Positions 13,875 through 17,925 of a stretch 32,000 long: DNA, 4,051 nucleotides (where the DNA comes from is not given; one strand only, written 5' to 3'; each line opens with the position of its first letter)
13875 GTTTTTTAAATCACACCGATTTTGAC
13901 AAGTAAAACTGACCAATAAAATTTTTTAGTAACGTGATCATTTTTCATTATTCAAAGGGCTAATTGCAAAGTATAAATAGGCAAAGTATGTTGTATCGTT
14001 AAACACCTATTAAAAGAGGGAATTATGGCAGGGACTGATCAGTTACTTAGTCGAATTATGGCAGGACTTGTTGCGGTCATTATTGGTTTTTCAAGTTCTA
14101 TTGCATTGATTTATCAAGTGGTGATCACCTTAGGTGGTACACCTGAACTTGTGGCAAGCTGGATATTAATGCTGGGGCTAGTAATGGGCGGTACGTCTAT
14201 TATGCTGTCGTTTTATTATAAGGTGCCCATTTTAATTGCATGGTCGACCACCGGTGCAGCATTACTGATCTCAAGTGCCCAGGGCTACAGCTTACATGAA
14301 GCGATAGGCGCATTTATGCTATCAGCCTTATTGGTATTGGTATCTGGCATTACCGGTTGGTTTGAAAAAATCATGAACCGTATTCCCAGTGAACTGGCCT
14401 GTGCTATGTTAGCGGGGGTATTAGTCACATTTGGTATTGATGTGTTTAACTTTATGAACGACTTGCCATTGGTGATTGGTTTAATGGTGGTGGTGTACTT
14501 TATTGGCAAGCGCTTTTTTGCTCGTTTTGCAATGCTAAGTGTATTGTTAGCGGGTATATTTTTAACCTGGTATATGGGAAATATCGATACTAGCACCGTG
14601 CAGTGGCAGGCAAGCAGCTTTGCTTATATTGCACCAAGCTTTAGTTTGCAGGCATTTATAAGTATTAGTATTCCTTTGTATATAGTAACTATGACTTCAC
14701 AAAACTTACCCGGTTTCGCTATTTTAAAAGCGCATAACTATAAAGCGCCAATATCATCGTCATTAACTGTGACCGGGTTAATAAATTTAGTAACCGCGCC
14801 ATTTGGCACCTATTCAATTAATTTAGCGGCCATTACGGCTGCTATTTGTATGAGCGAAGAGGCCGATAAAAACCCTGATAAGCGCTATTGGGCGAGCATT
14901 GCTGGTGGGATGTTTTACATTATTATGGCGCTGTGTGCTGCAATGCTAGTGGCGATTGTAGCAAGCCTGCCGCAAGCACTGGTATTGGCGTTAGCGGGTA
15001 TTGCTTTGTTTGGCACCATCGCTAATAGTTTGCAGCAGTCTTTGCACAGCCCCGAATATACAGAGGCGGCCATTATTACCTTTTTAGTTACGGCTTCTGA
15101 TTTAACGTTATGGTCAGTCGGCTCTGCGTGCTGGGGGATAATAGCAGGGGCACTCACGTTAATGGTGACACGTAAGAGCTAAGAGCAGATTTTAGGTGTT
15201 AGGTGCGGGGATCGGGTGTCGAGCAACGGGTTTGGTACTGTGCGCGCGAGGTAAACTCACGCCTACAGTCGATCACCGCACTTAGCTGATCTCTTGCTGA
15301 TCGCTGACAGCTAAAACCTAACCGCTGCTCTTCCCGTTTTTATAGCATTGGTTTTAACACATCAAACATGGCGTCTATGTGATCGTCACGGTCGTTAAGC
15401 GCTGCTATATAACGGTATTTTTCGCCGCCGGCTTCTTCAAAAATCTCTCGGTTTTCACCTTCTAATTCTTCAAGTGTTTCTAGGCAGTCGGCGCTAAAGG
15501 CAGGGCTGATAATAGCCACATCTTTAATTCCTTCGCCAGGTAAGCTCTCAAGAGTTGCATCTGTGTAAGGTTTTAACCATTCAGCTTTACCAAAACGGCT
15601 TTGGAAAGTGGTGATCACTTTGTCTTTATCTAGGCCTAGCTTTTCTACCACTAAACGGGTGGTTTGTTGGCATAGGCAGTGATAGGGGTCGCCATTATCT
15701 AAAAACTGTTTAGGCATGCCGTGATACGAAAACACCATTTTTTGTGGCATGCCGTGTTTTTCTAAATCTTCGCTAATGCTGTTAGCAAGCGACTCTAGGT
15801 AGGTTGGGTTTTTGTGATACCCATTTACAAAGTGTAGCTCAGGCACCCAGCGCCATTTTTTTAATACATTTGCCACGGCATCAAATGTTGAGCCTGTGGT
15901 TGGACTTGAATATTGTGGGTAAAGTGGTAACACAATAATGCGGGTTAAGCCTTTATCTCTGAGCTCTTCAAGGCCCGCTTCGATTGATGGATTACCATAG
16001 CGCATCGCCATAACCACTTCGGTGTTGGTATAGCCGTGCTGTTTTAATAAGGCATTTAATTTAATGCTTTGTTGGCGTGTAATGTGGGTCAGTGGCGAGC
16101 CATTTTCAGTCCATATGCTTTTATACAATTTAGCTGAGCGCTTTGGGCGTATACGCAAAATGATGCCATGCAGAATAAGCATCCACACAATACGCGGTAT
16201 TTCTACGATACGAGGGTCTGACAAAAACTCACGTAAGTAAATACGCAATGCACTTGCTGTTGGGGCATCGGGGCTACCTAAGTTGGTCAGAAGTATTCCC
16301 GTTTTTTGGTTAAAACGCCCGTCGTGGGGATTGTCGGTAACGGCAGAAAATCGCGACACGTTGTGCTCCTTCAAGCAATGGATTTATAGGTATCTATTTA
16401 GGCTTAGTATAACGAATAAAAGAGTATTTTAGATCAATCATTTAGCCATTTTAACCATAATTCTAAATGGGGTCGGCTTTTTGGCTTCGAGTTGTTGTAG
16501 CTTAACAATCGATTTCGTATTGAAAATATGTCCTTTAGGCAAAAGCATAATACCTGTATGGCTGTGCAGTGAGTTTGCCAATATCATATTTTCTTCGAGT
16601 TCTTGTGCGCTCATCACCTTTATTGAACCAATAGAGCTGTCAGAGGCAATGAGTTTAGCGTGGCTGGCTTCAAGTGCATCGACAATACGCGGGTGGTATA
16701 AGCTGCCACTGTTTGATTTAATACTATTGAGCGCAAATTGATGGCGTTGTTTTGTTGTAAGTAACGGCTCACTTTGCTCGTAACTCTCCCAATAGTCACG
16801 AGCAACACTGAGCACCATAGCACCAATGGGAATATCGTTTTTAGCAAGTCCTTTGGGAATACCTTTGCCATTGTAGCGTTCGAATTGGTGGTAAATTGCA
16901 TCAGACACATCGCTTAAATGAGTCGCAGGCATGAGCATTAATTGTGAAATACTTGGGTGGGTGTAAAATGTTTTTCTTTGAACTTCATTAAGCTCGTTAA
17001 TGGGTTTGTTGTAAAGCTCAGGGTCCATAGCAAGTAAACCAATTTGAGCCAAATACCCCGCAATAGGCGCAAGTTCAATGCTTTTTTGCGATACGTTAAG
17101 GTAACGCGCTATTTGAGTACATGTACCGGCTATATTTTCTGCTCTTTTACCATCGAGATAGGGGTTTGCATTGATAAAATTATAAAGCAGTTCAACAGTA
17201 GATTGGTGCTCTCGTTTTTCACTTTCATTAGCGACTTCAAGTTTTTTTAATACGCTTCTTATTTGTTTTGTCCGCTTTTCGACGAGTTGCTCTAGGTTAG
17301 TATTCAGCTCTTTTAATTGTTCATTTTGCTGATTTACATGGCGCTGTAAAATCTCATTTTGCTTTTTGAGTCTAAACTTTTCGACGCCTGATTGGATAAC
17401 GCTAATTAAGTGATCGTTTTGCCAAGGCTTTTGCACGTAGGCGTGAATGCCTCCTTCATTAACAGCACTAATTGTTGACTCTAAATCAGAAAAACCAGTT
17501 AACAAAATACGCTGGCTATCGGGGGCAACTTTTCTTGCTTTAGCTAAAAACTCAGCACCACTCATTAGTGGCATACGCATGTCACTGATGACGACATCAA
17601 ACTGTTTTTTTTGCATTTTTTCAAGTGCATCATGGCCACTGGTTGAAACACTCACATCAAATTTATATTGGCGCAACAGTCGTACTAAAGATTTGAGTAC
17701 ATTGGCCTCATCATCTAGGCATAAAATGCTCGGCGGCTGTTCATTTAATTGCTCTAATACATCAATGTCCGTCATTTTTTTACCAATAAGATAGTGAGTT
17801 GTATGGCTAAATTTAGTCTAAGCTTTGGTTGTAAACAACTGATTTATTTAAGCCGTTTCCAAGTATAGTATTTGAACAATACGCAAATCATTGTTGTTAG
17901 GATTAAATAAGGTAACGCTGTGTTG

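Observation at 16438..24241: Self-contained FIST(NosP-like)/kinase locus wired to three REC proteins whose c-di-GMP domains are degenerate, broken or of unknown function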

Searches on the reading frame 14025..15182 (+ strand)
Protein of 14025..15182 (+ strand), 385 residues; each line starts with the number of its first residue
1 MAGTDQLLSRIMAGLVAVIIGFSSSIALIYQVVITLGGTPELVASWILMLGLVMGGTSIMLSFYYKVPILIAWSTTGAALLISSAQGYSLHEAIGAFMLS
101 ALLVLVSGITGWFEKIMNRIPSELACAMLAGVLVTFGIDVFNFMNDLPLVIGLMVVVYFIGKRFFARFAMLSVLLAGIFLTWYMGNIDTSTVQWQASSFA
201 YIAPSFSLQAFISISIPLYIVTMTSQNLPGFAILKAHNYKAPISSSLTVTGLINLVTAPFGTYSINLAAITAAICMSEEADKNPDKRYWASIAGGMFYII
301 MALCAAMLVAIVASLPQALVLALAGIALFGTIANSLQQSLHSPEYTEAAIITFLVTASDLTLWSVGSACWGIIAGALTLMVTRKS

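Call 3: search_protein_families(library=pfam, proteins=[window:14025-15182:+], max_evalue=0.01)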
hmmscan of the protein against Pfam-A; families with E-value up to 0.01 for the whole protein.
window:14025-15182:+ (385 aa): 1 family
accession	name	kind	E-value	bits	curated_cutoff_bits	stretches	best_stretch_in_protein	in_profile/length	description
PF03594.19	BenE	-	2.4e-125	418.8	27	1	8-380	5-377/378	Benzoate membrane transport protein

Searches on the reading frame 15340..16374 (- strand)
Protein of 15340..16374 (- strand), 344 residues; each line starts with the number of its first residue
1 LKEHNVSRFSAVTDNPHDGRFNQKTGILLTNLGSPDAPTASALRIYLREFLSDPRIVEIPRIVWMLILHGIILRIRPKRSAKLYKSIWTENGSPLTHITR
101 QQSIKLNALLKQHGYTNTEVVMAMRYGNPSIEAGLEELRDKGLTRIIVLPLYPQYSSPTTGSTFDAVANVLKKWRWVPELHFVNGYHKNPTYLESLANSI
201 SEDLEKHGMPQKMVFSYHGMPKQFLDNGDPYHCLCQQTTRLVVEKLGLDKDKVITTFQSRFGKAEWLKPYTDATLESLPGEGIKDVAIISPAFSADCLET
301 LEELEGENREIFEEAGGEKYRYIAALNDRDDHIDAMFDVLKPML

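Call 3: search_protein_families(library=pfam, proteins=[window:15340-16374:-], max_evalue=0.01)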
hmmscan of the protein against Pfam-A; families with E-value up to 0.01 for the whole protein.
window:15340-16374:- (344 aa): 2 families
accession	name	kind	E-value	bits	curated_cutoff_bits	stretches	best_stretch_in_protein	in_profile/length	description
PF00762.24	Ferrochelatase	-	3.2e-116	388.2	27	1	24-341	1-314/317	Ferrochelatase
PF01903.22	CbiX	-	0.003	18.3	22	0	107-151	16-60/106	CbiX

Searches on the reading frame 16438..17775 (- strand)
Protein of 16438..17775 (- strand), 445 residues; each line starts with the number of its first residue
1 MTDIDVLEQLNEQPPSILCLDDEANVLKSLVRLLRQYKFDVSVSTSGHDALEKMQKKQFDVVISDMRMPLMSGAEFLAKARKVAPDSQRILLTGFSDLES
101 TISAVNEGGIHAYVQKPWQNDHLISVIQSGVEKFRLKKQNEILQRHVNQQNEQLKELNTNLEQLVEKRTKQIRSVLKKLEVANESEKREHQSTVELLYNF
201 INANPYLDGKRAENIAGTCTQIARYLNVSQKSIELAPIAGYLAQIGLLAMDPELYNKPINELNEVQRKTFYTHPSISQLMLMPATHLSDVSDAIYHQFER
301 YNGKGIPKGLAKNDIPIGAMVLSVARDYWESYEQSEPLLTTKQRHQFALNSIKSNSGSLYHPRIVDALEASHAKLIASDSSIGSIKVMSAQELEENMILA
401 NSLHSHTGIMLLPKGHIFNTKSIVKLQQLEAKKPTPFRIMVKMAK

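Call 3: search_protein_families(library=pfam, proteins=[window:16438-17775:-], max_evalue=0.01)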
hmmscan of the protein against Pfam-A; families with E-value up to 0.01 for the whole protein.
window:16438-17775:- (445 aa): 4 families
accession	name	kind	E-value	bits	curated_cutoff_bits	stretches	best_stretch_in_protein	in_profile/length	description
PF13487.12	HD_5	-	8.6e-29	100.9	27.2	1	196-363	2-169/170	HD domain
PF00072.30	Response_reg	-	1e-22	80.8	30.2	1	17-127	1-110/111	Response regulator receiver domain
PF23198.2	PDE8A_N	-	0.00016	22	29.6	1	17-87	13-83/147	PDE8A-like, N-terminal domain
PF14300.12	DMP19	-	0.005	17.8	25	0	103-204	18-112/112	DMP19-like protein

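Call 6: search_protein_families(library=ncbifam, proteins=[window:16438-17775:-], max_evalue=0.001)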
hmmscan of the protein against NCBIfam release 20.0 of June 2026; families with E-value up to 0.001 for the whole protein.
window:16438-17775:- (445 aa): 81 families (the best 25 are shown)
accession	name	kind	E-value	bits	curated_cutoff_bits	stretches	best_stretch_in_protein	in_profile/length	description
NF053512.1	nitric_RR_NosR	exception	2.4e-154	514.4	400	1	17-441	1-422/422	response regulator c-di-GMP phosphodiesterase, NosR family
NF006900.1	PRK09390.1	equivalog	8.5e-21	74.4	255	1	16-159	6-148/203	response regulator FixJ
NF008469.0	PRK11361.1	equivalog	1.1e-18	67.2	714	1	16-166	6-154/461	acetoacetate metabolism transcriptional regulator AtoC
TIGR01818.1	ntrC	equivalog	1.2e-17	63.9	558.6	1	17-148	1-131/463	nitrogen regulation protein NR(I)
NF047793.1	ResRegPgtA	equivalog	7.6e-17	61.2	650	1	14-167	5-162/414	two-component system response regulator PgtA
NF011695.0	PRK15115.1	equivalog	1.9e-16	59.9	763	1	12-137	4-128/445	two-component system response regulator GlrR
NF052313.1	T9SS_RR_PorX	equivalog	3e-16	59.3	300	1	16-164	2-144/513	T9SS response regulator signal transducer PorX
NF051870.1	NAssimRespRegNtrX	equivalog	3.2e-16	59.3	600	1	17-164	4-151/452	nitrogen assimilation response regulator NtrX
NF007689.0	PRK10365.1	equivalog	2.9e-15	56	760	1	16-130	7-120/441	sigma-54-dependent response regulator transcription factor ZraR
NF008176.1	PRK10923.1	equivalog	1.2e-14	53.8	620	1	16-143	5-131/469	nitrogen regulation protein NR(I)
NF045505.1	RR_RssB_Pseudo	equivalog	4.2e-13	49.1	700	1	16-167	7-155/394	two-component system response regulator RssB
NF041946.1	LuxO_transreg_Vib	equivalog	4.4e-13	48.8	800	1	28-152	10-133/463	quorum-sensing sigma-54 dependent transcriptional regulator LuxO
NF033791.1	ActR_PrrA_rreg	equivalog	7.1e-13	48.9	250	1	16-131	3-117/173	ActR/PrrA/RegA family redox response regulator transcription factor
NF040749.1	tetrathio_RR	equivalog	8.2e-13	48.5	290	1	18-162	3-142/191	tetrathionate respiration response regulator TtrR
NF045944.1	ResRegRpaBCyano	equivalog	8.9e-13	48.1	330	1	18-161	1-140/229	response regulator transcription factor RpaB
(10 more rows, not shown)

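Call 38: search_solved_structures(query=window:16438-17775:-, max_evalue=0.00001, show_alignments=3)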
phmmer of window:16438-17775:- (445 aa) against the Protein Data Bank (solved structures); distinct sequences matched with E-value up to 0.00001: 144 (the best 60 are shown).
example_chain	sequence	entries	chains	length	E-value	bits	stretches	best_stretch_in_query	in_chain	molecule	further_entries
2rjn_A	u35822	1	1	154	2.3e-26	96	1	10-153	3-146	Response regulator receiver:Metal-dependent phosphohydrolase, HD subdomain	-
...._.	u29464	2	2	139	1.2e-21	80.4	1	15-144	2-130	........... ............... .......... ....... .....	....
2vuh_B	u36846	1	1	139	4.4e-21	78.6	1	15-144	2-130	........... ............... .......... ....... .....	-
3kcn_A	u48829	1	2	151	2.4e-20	76.2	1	16-143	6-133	Adenylate cyclase homolog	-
3hv2_A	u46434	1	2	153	2.3e-17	66.3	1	14-140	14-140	Response regulator/HD domain protein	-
1qkk_A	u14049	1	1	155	5.1e-16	61.9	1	14-155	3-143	C4-DICARBOXYLATE TRANSPORT TRANSCRIPTIONAL REGULATORY PROTEIN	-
1l5y_A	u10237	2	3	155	1.8e-15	60.1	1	14-155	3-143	C4-DICARBOXYLATE TRANSPORT TRANSCRIPTIONAL REGULATORY PROTEIN DCTD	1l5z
3crn_A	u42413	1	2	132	1.8e-15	60.1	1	17-131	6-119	Response regulator receiver domain protein, CheY-like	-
3jte_A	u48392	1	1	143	5.8e-15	58.4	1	16-145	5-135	Response regulator receiver protein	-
9qih_A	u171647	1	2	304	1.8e-13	53.5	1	14-166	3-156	SenB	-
1yio_A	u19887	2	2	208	2.1e-12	50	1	14-178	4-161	response regulatory protein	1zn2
1ny5_A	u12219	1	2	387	4.4e-12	49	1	18-170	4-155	transcriptional regulator (NtrC family)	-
4l4u_A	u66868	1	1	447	4.7e-12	48.9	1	17-170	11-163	Transcriptional regulator (NtrC family)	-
1zy2_A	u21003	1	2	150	1.1e-11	47.6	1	17-149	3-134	transcriptional regulator NtrC1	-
9of7_A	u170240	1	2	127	1.6e-11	47.1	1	16-129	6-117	PmrA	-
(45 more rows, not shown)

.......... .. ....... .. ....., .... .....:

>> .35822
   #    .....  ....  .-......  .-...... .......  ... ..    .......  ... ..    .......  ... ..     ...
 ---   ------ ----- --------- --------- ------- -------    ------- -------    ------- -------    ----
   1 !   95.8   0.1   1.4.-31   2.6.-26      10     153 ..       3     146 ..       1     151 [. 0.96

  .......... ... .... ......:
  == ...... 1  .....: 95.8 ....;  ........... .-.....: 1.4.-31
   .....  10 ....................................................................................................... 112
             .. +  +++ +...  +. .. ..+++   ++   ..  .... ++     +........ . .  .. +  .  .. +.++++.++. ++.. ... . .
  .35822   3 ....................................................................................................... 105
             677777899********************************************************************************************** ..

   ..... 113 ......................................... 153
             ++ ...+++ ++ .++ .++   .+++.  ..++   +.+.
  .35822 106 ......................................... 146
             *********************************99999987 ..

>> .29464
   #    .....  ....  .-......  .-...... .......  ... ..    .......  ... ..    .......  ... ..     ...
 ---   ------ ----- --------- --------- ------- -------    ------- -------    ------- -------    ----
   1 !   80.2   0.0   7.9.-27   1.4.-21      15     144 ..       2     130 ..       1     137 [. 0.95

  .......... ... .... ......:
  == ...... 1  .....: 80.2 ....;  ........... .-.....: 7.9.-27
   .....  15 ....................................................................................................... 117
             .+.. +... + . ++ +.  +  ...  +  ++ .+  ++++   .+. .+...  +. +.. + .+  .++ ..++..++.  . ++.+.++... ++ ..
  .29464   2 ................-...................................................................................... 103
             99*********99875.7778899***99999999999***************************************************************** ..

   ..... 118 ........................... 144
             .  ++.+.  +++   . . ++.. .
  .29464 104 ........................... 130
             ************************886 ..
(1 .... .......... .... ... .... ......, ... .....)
